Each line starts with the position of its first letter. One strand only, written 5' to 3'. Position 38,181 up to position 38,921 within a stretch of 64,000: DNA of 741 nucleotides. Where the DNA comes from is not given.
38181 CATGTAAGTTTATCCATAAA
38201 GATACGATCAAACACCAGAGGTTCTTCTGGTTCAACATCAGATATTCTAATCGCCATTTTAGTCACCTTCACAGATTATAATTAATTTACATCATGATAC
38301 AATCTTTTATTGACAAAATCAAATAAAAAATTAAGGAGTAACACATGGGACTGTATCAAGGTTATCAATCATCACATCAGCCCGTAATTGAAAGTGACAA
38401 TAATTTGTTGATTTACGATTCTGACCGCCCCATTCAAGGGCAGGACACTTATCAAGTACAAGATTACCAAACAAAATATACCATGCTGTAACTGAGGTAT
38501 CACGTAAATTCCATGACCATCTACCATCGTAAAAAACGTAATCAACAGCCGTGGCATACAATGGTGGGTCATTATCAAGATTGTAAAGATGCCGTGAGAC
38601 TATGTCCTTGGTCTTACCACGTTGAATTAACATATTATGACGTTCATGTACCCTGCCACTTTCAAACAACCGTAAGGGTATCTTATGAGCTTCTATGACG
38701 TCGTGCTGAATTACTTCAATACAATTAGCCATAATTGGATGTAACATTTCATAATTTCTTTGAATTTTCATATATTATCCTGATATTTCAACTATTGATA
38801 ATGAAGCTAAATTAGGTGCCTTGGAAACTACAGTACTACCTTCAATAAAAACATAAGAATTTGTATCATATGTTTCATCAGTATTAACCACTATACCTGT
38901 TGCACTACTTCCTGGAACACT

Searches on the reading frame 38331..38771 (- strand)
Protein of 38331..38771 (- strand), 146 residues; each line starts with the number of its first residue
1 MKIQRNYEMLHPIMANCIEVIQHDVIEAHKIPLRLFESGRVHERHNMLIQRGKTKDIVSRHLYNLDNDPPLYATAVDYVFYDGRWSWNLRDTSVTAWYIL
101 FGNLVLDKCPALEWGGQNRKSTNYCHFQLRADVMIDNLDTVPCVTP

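Call 30: search_protein_families(library=phrogs, proteins=[window:38331-38771:-], max_evalue=0.1)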
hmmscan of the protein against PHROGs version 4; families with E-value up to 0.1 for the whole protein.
window:38331-38771:- (146 aa): 3 families
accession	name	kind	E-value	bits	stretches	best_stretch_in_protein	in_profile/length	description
phrog_465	-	lysis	1.5e-09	38.6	1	8-140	54-176/292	endolysin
phrog_2649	-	lysis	0.00088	20.2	1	6-134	9-132/261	endolysin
phrog_5115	-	moron, auxiliary metabolic gene and host takeover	0.019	15.2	1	24-132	29-124/283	ferredoxin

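Call 31: search_protein_families(library=pfam, proteins=[window:38331-38771:-], max_evalue=0.01)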
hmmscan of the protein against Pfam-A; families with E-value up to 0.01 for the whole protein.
window:38331-38771:- (146 aa): 0 families
